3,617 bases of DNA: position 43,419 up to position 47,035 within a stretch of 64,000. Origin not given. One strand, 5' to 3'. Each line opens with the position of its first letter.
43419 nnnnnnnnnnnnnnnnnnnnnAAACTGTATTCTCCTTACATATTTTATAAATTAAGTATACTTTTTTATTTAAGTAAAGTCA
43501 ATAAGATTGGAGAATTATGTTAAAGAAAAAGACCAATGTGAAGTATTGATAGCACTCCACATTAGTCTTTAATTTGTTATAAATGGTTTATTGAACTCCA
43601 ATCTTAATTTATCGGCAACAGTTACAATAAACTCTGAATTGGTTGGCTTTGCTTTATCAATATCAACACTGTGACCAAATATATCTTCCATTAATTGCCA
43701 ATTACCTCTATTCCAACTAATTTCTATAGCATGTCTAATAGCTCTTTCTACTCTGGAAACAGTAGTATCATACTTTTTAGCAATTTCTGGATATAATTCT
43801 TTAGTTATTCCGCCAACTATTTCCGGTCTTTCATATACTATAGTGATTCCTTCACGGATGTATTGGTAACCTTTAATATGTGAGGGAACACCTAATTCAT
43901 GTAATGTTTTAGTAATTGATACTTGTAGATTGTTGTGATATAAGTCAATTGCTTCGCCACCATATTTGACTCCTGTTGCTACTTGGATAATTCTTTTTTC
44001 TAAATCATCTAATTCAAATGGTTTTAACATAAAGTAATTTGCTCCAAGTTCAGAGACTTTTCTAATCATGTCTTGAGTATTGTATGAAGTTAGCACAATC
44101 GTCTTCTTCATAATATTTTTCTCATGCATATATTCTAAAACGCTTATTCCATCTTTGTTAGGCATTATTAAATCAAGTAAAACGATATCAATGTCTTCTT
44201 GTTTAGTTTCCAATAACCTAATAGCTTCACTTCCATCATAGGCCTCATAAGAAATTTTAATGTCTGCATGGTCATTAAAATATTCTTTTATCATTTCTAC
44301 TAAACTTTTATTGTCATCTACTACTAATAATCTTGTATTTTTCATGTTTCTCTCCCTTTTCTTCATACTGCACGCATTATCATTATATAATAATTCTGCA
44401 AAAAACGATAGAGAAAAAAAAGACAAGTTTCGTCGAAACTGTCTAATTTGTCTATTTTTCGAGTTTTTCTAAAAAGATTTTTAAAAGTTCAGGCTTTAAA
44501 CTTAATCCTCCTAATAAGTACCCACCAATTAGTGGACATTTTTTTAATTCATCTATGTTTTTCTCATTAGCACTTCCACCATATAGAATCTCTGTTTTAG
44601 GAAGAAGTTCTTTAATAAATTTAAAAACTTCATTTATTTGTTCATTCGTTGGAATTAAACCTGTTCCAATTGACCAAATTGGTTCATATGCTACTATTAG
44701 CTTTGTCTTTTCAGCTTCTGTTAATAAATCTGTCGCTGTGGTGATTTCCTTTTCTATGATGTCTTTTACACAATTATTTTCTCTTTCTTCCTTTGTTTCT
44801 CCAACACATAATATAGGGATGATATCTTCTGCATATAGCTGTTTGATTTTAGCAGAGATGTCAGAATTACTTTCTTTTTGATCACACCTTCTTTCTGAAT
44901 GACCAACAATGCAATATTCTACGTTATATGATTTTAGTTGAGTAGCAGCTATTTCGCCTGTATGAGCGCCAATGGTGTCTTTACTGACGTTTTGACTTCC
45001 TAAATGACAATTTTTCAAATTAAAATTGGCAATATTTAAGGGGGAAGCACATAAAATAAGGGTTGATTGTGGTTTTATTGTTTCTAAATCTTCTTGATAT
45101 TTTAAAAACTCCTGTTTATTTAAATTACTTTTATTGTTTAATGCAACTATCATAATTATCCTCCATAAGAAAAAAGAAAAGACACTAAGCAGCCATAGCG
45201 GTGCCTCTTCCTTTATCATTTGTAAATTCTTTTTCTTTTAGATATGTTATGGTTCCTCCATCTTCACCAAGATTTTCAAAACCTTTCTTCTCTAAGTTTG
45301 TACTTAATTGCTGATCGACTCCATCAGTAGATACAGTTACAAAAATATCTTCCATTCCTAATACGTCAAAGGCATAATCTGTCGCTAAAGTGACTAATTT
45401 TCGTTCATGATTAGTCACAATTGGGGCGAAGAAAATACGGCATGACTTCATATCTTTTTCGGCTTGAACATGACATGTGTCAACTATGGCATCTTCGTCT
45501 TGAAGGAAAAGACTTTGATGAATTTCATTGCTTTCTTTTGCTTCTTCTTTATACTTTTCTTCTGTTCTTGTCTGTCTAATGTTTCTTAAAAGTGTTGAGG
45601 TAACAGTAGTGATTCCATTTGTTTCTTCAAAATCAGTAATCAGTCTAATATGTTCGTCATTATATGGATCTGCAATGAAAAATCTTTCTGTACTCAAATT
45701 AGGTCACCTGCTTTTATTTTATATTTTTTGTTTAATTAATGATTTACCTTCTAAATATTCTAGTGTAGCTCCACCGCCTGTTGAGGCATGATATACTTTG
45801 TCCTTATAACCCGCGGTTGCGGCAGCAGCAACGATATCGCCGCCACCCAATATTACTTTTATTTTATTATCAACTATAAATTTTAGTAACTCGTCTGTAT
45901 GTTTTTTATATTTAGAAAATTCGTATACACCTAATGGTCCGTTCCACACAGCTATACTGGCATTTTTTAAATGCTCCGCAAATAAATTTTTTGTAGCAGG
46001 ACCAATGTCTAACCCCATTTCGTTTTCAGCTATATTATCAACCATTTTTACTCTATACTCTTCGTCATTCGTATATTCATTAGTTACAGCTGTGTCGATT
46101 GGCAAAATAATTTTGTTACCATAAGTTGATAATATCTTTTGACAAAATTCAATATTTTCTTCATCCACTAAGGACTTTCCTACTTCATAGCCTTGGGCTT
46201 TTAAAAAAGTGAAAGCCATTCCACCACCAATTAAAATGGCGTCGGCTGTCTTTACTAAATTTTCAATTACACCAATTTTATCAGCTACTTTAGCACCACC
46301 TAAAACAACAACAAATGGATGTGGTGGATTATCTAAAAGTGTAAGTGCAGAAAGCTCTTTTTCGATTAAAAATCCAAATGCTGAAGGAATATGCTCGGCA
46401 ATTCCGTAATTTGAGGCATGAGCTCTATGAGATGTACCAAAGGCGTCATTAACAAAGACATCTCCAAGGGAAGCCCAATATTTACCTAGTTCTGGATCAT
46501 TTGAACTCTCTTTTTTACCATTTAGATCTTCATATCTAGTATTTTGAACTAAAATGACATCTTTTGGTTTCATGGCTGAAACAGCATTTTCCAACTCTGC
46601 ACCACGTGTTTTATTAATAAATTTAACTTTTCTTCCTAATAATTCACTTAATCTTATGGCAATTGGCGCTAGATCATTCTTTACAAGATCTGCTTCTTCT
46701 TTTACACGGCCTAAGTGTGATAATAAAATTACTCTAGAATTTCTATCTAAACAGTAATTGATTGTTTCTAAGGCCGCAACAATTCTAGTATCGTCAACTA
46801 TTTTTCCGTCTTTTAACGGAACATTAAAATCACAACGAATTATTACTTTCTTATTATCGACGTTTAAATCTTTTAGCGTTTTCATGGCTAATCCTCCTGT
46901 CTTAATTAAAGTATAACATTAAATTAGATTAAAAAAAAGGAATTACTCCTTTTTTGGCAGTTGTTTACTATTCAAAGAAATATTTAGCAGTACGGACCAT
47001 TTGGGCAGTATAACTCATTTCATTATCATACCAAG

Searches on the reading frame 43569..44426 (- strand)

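Call 66: search_protein_families(library=ncbifam, proteins=[window:43569-44426:-], max_evalue=0.00001)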
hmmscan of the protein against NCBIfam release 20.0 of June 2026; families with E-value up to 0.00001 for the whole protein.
window:43569-44426:- (285 aa): 80 families (the best 25 are shown)
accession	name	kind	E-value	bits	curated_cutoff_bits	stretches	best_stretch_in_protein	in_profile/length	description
TIGR02875.1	spore_0_A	equivalog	2.5e-83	279.3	200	1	31-277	3-258/262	sporulation transcription factor Spo0A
NF007935.0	PRK10651.1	equivalog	5.7e-17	61.6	250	1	28-152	4-126/216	two-component system response regulator NarL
NF041367.1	CheY_Halo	equivalog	7.7e-15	55.3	200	1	34-148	2-112/114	chemotaxis protein CheY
NF001965.0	PRK00742.1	subfamily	2.1e-14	53.5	293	1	29-138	2-110/357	chemotaxis-specific protein-glutamate methyltransferase CheB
NF008469.0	PRK11361.1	equivalog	2.6e-14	52.8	714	1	31-168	5-137/461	acetoacetate metabolism transcriptional regulator AtoC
NF007005.1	PRK09468.1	equivalog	2.2e-13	50.2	331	1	29-149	2-118/237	osmolarity response regulator transcription factor OmpR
NF040689.1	MtrAB_MtrA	equivalog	4.6e-13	49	300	1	33-146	1-109/219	MtrAB system response regulator MtrA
NF007969.0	PRK10693.1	equivalog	5e-13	48.8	329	1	27-148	4-122/337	two-component system response regulator RssB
NF008199.0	PRK10955.1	equivalog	1.1e-12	48.4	341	1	32-149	3-114/232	envelope stress response regulator transcription factor CpxR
NF008318.0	PRK11107.1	equivalog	1.2e-12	46.7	890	1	16-155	653-790/920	two-component sensor histidine kinase BarA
NF045944.1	ResRegRpaBCyano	equivalog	1.3e-12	47.6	330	1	34-153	1-115/229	response regulator transcription factor RpaB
NF040534.1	resp_reg_YycF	equivalog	1.4e-12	47.4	340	1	32-146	2-111/231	response regulator YycF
NF033117.2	vanR_ACDEGLN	exception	4.1e-12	46.2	350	1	33-146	1-109/226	VanR-ABDEGLN family response regulator transcription factor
NF051850.1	RespRegRprY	equivalog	5.3e-12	45.6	370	1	30-153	4-123/234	response regulator transcription factor RprY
NF009206.0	PRK12555.1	subfamily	7.2e-12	44.9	342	1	32-125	2-91/340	chemotaxis-specific protein-glutamate methyltransferase CheB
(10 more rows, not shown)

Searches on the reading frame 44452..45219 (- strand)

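Call 66: search_protein_families(library=ncbifam, proteins=[window:44452-45219:-], max_evalue=0.00001)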
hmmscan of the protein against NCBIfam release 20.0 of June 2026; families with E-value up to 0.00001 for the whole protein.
window:44452-45219:- (255 aa): 9 families
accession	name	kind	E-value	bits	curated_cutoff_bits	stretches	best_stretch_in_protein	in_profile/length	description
NF011163.0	PRK14565.1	equivalog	8.5e-47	159.8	298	1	28-245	8-226/240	triosephosphate isomerase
NF010569.0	PRK13962.1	equivalog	2.2e-45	155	883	1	24-244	400-635/645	bifunctional phosphoglycerate kinase/triosephosphate isomerase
NF000728.0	PRK00042.3-2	equivalog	4.8e-43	147.3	255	1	23-244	1-220/231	triose-phosphate isomerase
NF000722.0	PRK00042.2-1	equivalog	3.2e-37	128.2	293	1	69-237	58-232/256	triose-phosphate isomerase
TIGR00419.1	tim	equivalog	1.5e-33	116.5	130.6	1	69-244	51-228/228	triose-phosphate isomerase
NF000729.0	PRK00042.3-3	equivalog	3.3e-27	95.8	309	1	28-248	8-229/234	triose-phosphate isomerase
NF011497.0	PRK14905.1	equivalog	1.4e-26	93.7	485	1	67-238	64-244/357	triosephosphate isomerase/PTS system glucose/sucrose-specific transporter subunit IIB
NF012036.0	PRK15492.1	equivalog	1.2e-24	87.1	509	1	67-240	63-245/261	triosephosphate isomerase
NF003302.0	PRK04302.1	subfamily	2.2e-09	37.4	132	1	23-145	4-127/223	triose-phosphate isomerase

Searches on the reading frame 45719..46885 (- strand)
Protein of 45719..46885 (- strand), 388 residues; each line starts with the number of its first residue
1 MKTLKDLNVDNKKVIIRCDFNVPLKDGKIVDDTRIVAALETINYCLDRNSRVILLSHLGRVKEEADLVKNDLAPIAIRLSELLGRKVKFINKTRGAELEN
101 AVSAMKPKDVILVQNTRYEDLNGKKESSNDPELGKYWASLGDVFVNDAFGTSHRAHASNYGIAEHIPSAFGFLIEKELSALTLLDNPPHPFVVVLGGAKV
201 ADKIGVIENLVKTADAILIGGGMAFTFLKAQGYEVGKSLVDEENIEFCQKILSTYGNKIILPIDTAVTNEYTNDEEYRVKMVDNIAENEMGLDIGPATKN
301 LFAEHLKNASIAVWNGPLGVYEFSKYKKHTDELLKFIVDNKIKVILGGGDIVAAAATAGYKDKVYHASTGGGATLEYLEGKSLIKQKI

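Call 66: search_protein_families(library=ncbifam, proteins=[window:45719-46885:-], max_evalue=0.00001)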
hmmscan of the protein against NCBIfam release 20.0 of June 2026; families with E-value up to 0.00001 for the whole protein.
window:45719-46885:- (388 aa): 1 family
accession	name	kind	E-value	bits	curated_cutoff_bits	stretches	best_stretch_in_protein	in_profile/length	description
NF010569.0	PRK13962.1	equivalog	2.1e-141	472.2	883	1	1-383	3-385/645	bifunctional phosphoglycerate kinase/triosephosphate isomerase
